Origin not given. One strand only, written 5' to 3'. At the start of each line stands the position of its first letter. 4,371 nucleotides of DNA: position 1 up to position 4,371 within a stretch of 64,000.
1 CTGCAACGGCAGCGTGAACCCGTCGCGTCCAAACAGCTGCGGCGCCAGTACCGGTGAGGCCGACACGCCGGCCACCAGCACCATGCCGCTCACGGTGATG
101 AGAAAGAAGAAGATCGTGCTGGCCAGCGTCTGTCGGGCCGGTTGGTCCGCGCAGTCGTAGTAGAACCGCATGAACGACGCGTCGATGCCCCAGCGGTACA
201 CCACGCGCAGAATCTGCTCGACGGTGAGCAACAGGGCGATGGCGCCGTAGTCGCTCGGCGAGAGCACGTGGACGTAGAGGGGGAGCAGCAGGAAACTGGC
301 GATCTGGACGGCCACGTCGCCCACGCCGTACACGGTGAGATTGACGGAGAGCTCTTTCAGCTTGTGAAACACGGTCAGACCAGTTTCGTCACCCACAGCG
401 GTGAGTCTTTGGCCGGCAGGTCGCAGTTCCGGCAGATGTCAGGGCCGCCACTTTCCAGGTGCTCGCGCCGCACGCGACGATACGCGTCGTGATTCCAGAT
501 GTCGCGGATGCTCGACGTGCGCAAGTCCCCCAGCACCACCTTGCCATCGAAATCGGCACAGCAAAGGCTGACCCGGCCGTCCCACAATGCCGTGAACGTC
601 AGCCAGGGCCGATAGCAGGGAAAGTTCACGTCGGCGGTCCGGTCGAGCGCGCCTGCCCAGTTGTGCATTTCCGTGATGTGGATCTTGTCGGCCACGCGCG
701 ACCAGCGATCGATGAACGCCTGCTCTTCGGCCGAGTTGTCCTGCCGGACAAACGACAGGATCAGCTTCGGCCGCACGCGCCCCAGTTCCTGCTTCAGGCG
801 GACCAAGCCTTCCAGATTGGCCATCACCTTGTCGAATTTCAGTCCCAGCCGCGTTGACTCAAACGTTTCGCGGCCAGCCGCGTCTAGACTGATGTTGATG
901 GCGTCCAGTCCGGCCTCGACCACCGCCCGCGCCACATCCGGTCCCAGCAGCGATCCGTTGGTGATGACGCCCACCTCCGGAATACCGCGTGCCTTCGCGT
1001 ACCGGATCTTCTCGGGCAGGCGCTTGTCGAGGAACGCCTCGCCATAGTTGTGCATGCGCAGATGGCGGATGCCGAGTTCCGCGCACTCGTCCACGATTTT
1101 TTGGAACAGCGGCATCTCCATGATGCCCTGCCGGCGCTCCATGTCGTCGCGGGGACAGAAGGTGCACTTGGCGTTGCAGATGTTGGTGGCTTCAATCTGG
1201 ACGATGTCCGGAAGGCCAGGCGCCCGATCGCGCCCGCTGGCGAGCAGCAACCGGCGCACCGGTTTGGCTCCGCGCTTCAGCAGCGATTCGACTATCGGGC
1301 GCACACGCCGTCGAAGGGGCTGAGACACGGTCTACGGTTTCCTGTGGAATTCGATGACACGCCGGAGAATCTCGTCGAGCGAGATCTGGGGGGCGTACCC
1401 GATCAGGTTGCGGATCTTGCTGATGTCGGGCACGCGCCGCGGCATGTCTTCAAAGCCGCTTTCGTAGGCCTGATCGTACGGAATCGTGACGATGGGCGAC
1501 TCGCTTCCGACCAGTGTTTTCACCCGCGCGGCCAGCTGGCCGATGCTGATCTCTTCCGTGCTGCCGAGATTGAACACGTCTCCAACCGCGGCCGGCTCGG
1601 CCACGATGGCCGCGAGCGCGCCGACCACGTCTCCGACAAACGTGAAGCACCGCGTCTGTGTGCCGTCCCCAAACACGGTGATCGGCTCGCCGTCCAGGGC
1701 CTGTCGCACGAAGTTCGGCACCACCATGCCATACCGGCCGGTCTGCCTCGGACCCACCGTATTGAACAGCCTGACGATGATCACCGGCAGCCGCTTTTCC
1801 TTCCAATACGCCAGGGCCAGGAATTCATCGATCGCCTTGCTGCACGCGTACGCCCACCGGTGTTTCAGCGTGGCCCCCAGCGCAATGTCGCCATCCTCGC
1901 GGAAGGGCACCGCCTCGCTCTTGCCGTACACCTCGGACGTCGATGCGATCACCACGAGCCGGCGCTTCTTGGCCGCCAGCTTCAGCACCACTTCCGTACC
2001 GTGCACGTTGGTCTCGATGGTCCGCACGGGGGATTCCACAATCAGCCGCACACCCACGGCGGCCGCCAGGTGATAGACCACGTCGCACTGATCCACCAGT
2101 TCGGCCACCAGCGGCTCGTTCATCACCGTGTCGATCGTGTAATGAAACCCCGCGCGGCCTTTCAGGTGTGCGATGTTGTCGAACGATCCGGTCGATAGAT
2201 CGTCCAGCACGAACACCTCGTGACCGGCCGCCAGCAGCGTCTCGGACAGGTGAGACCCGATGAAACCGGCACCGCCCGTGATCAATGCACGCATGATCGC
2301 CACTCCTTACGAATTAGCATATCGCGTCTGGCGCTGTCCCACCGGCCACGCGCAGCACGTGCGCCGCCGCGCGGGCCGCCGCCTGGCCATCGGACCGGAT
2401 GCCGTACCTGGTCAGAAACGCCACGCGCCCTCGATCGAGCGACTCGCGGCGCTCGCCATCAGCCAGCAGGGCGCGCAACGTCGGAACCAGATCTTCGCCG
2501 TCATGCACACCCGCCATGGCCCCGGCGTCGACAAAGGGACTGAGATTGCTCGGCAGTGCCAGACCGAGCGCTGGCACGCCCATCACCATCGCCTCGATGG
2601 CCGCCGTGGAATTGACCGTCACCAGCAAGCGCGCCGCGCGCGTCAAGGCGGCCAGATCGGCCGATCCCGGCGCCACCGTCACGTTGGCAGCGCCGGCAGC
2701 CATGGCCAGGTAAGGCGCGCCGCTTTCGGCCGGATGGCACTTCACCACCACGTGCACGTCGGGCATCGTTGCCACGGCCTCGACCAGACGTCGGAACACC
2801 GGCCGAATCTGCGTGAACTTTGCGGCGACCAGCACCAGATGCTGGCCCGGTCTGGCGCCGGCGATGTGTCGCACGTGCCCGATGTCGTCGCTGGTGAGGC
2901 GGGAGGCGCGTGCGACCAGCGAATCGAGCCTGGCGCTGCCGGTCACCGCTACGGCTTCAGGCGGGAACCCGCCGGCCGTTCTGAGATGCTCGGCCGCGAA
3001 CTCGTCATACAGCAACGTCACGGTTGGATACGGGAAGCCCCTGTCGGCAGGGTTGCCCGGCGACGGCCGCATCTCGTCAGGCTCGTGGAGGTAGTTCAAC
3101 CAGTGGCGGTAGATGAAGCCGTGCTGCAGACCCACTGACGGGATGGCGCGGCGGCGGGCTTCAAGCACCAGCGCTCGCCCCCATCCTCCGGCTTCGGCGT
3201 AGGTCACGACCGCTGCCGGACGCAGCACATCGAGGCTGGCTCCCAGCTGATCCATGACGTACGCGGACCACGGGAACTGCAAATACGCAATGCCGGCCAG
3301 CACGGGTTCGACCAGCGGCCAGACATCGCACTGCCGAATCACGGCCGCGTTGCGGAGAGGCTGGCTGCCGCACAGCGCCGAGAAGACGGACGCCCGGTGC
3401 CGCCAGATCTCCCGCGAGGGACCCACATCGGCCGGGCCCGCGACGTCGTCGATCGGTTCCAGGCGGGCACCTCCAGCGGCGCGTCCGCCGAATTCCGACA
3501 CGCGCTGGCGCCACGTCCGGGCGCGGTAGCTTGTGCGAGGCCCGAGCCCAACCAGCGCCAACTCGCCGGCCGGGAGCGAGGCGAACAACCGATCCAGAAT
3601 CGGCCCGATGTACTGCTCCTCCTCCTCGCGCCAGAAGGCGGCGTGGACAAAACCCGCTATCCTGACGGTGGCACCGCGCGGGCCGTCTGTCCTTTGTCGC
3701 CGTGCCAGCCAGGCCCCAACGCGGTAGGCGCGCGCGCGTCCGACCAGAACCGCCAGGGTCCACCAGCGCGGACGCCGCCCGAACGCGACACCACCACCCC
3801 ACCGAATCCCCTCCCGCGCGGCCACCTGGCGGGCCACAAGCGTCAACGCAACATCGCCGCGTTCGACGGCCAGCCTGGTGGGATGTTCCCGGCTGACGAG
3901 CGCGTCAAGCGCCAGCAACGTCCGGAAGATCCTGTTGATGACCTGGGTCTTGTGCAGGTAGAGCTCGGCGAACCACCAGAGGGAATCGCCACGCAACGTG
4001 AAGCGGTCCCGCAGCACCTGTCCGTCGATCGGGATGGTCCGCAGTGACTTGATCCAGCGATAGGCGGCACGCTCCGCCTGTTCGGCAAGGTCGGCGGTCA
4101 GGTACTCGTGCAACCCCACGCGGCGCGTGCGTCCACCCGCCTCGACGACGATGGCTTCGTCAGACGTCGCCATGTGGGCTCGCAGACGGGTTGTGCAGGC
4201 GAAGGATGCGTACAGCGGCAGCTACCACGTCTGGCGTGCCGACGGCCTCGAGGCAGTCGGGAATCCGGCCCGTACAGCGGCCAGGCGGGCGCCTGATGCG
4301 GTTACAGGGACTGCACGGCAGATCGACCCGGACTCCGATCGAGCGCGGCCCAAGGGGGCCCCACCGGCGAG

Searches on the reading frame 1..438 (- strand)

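Call 31: search_protein_families(library=pfam, proteins=[window:1-438:-], max_evalue=0.00001)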
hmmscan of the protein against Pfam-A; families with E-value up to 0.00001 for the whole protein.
window:1-438:- (146 aa): 2 families
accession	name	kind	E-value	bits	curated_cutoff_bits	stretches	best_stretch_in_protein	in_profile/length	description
PF01943.22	Polysacc_synt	-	6.7e-07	29.4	28.2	1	33-122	4-95/274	Polysaccharide biosynthesis protein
PF13440.11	Polysacc_synt_3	-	9.4e-06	25.5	23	0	58-133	5-74/293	Polysaccharide biosynthesis protein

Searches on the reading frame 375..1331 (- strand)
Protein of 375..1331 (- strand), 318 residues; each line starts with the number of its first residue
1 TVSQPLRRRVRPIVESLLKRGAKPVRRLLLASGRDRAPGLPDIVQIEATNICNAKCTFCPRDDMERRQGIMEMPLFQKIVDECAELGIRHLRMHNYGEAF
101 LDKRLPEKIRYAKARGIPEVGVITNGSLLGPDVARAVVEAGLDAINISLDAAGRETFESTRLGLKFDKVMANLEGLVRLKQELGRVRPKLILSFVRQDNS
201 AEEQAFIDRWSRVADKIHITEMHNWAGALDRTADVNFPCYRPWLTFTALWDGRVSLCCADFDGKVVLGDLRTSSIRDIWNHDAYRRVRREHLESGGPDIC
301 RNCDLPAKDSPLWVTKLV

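Call 31: search_protein_families(library=pfam, proteins=[window:375-1331:-], max_evalue=0.00001)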
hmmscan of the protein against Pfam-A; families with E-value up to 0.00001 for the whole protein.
window:375-1331:- (318 aa): 2 families
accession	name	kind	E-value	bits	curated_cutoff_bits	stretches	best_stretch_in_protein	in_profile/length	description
PF04055.27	Radical_SAM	-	9.2e-18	65.4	29.5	1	47-178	2-138/166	Radical SAM superfamily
PF13186.11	SPASM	-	2.4e-15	57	21.5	1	239-304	1-67/67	Iron-sulfur cluster-binding domain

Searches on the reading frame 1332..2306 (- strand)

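Call 31: search_protein_families(library=pfam, proteins=[window:1332-2306:-], max_evalue=0.00001)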
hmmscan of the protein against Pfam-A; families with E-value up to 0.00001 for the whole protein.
window:1332-2306:- (324 aa): 6 families
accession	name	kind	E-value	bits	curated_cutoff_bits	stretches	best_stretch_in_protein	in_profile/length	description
PF16363.11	GDP_Man_Dehyd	-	2.2e-56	192.1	27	1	8-316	1-331/332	GDP-mannose 4,6 dehydratase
PF01370.27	Epimerase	-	1.9e-54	185.1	20.9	1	7-248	1-240/240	NAD dependent epimerase/dehydratase family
PF02719.21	Polysacc_synt_2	-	1.4e-18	67.5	20.2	1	8-123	2-128/293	Polysaccharide biosynthesis protein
PF07993.18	NAD_binding_4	-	6.4e-17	62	20.1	1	62-191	77-215/258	Male sterility protein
PF01073.25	3Beta_HSD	-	6.2e-15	55.4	22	1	8-229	1-223/280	3-beta hydroxysteroid dehydrogenase/isomerase family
PF04321.23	RmlD_sub_bind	-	2.8e-09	36.9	27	1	5-270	1-235/287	RmlD substrate binding domain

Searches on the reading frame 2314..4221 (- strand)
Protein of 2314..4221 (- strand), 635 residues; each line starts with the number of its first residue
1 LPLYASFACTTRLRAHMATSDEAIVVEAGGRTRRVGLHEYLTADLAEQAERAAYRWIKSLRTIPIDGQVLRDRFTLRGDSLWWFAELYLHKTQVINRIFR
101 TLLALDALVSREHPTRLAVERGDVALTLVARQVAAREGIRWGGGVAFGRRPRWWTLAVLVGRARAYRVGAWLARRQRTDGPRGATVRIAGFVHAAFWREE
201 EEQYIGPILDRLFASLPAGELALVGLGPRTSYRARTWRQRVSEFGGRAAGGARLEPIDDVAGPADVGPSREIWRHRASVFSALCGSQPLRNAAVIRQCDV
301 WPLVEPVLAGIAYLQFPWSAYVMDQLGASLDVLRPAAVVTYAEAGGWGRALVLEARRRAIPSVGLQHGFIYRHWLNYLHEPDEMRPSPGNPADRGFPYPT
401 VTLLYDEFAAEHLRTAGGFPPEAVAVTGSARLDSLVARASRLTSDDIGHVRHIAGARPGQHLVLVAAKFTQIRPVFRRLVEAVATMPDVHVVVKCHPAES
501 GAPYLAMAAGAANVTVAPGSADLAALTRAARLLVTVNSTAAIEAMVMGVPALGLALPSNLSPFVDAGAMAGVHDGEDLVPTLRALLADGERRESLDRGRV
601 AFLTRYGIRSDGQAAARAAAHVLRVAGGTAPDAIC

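Call 31: search_protein_families(library=pfam, proteins=[window:2314-4221:-], max_evalue=0.00001)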
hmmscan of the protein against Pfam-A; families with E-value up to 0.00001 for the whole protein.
window:2314-4221:- (635 aa): 2 families
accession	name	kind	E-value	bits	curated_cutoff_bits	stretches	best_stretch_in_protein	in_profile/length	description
PF20471.4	DUF6716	-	2.7e-07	30.3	27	1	471-554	190-283/342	Putative glycosyltransferase (DUF6716)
PF02350.25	Epimerase_2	-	6.6e-07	28.9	30.6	0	408-554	132-284/347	UDP-N-acetylglucosamine 2-epimerase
